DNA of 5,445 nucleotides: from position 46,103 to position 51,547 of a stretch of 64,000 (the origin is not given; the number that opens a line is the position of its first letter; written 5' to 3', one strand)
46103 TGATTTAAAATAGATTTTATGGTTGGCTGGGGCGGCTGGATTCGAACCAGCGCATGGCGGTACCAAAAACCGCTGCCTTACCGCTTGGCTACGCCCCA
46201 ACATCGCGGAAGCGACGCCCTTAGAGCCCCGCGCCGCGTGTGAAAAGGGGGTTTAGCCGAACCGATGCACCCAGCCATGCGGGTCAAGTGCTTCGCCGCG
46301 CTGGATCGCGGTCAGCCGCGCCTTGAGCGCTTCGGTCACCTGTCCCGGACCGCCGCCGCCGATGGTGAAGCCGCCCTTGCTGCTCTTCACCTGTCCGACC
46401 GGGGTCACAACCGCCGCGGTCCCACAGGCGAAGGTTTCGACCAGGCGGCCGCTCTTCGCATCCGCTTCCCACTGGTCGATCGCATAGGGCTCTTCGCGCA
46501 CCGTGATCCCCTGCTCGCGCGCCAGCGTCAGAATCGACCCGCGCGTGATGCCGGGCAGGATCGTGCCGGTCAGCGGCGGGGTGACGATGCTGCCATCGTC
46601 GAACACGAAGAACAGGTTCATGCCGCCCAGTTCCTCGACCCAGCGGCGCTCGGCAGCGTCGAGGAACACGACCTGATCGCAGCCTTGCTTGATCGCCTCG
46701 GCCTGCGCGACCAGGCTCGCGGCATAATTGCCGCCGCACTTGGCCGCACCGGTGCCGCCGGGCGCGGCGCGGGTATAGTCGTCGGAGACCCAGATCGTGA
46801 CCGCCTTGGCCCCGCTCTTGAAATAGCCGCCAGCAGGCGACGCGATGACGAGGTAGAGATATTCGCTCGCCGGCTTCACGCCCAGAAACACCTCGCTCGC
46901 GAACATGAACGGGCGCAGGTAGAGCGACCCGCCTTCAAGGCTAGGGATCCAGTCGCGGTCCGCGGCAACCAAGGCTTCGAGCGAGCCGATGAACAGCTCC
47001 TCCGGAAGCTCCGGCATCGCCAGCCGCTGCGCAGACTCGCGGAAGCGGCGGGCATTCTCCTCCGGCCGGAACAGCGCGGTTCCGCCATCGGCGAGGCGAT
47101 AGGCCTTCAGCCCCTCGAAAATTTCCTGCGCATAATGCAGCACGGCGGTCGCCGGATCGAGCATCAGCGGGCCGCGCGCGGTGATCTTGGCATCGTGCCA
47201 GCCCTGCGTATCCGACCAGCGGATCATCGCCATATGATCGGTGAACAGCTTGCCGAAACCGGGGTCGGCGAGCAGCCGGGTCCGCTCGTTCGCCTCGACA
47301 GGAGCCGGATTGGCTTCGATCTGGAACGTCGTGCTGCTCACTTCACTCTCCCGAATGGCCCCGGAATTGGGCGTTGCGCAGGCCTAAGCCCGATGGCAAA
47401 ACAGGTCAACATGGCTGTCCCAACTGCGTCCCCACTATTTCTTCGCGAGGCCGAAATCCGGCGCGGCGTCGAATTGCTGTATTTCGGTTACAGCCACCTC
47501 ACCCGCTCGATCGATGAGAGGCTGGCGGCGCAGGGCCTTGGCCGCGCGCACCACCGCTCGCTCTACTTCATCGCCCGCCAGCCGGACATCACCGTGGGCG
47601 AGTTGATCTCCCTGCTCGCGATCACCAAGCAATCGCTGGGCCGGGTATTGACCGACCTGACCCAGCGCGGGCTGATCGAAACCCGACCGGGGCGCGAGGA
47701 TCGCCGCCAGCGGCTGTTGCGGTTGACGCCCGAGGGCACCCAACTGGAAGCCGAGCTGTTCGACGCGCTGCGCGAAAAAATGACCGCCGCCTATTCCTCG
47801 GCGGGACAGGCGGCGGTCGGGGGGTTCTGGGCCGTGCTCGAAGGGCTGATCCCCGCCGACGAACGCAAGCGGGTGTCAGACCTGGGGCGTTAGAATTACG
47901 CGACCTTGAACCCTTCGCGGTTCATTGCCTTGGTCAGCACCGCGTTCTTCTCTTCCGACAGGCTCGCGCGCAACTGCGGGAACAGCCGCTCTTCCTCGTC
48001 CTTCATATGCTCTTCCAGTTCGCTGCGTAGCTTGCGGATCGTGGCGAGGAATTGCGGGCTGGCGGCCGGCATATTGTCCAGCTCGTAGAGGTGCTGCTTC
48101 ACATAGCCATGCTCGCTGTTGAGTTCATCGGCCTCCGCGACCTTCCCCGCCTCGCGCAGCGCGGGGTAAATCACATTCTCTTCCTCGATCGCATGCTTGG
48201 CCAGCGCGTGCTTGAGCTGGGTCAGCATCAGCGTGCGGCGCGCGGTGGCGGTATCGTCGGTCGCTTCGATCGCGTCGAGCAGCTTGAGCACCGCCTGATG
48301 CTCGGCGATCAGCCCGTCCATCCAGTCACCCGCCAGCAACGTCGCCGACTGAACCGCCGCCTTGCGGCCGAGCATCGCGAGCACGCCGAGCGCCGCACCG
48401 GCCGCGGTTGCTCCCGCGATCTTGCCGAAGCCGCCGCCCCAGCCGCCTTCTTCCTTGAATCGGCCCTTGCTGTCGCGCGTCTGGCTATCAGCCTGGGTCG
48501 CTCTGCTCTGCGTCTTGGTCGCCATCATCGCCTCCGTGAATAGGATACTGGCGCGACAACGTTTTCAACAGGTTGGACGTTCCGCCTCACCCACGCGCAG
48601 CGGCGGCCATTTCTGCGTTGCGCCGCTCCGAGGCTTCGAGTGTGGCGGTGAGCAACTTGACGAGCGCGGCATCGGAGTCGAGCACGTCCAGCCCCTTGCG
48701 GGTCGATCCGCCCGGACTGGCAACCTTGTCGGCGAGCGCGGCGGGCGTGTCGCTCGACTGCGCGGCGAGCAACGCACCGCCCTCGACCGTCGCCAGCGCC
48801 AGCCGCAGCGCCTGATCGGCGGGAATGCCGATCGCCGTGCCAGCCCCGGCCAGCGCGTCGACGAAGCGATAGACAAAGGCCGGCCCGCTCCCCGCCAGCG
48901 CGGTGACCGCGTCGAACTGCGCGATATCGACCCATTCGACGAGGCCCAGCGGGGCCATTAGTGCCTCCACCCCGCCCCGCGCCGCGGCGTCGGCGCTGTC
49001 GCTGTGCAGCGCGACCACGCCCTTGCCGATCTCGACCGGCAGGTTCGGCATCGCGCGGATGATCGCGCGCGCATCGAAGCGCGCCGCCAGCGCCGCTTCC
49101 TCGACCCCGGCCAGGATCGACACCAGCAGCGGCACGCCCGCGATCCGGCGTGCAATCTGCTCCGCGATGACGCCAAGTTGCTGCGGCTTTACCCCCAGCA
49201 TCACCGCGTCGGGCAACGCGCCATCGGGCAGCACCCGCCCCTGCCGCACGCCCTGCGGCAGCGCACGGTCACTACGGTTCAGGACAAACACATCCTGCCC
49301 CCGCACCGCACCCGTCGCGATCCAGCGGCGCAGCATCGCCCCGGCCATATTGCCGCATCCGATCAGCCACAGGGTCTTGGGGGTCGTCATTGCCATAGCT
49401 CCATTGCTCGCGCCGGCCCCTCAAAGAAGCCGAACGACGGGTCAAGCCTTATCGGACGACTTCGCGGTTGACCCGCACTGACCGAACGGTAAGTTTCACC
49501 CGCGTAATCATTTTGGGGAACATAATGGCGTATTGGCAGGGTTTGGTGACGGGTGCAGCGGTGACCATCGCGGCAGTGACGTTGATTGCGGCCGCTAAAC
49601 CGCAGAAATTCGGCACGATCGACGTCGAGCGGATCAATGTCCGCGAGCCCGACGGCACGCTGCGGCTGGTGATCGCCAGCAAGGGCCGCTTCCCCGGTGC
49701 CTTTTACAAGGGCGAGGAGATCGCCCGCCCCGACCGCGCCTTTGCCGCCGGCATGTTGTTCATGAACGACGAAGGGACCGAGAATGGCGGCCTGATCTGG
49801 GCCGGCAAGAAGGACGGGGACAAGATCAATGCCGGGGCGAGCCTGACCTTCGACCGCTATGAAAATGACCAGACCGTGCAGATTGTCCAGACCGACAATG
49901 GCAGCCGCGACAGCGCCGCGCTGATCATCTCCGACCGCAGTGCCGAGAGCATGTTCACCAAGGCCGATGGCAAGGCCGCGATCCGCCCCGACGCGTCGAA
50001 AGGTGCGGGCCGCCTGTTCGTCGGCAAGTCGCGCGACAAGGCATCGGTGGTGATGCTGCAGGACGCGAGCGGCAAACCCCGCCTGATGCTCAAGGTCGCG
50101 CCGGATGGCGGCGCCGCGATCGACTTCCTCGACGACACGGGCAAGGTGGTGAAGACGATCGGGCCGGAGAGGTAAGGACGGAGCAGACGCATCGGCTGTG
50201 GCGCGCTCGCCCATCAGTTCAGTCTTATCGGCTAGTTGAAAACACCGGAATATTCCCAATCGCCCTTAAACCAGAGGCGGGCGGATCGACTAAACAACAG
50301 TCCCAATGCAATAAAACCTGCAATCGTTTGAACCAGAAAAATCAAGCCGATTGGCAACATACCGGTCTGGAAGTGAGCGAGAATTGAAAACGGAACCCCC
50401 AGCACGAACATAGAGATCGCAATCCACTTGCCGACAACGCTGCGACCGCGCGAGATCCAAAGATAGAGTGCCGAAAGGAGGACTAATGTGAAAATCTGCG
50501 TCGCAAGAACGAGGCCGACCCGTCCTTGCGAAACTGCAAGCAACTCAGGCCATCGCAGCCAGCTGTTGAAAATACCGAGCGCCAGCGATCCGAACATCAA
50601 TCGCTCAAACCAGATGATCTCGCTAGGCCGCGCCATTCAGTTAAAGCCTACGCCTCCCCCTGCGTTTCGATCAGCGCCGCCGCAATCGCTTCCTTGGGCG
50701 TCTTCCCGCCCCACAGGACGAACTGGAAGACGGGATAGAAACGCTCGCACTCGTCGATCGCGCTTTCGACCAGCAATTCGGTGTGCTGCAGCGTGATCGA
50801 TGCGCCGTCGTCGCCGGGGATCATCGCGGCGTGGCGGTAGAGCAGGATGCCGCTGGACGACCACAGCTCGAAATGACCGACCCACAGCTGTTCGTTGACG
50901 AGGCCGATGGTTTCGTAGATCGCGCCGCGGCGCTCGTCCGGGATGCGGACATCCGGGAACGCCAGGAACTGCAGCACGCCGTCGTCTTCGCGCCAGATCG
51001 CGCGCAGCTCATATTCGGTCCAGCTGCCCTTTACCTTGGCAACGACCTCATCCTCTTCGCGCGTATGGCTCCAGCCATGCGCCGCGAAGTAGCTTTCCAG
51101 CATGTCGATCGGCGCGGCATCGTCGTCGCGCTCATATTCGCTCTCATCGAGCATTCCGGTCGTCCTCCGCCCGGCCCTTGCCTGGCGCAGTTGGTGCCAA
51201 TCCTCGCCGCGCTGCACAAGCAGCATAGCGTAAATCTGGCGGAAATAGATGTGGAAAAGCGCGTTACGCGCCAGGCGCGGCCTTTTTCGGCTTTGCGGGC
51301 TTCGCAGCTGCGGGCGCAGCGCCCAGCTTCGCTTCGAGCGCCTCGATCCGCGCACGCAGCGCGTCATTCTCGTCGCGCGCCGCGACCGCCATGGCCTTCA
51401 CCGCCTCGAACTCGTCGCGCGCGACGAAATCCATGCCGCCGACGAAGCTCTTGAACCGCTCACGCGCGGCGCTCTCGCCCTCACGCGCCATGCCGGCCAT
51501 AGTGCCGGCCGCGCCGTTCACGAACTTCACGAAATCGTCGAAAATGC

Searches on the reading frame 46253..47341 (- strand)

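Call 15: search_protein_families(library=pfam, proteins=[window:46253-47341:-])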
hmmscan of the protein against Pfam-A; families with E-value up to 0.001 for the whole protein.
window:46253-47341:- (362 aa): 1 family
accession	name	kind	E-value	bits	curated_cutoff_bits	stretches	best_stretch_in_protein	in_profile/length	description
PF01063.24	Aminotran_4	-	7.4e-33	114.7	28.5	1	74-317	2-222/223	Amino-transferase class IV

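Call 24: search_protein_families(library=pfam, proteins=[window:46253-47341:-], max_evalue=0.01)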
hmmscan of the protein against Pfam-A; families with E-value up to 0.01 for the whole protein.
window:46253-47341:- (362 aa): 1 family
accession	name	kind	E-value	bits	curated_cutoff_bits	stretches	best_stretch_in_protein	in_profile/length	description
PF01063.24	Aminotran_4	-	7.4e-33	114.7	28.5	1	74-317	2-222/223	Amino-transferase class IV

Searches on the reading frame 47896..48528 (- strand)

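Call 15: search_protein_families(library=pfam, proteins=[window:47896-48528:-])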
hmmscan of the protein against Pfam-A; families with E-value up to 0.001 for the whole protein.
window:47896-48528:- (210 aa): 1 family
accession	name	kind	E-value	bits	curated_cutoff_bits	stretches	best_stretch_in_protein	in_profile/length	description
PF01814.28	Hemerythrin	-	6.8e-17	62.6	25.3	1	73-186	6-127/127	Hemerythrin HHE cation binding domain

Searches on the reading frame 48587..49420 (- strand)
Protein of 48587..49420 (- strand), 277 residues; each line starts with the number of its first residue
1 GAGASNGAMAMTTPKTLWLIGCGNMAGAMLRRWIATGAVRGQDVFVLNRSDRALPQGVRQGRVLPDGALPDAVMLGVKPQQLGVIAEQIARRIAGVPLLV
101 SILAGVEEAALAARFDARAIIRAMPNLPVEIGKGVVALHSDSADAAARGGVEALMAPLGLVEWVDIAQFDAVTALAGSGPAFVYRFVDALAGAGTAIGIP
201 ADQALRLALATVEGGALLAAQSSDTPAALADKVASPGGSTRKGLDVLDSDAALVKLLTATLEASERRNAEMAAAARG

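Call 15: search_protein_families(library=pfam, proteins=[window:48587-49420:-])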
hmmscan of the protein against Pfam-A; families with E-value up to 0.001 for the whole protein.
window:48587-49420:- (277 aa): 2 families
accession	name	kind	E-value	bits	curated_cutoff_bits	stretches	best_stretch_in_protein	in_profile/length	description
PF14748.11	P5CR_dimer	-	5.4e-28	97.8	25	1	168-271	3-105/105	Pyrroline-5-carboxylate reductase dimerisation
PF03807.23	F420_oxidored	-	1.5e-05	25.9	21.6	1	19-105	4-94/94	NADP oxidoreductase coenzyme F420-dependent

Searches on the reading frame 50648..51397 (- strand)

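Call 55: search_protein_families(library=pfam, proteins=[window:50648-51397:-], max_evalue=0.00001)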
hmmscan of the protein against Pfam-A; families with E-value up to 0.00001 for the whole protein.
window:50648-51397:- (249 aa): 1 family
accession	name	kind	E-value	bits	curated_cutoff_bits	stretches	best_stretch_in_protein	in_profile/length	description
PF10722.14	YbjN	-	4.9e-25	88.6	22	1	96-226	1-126/126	Putative bacterial sensory transduction regulator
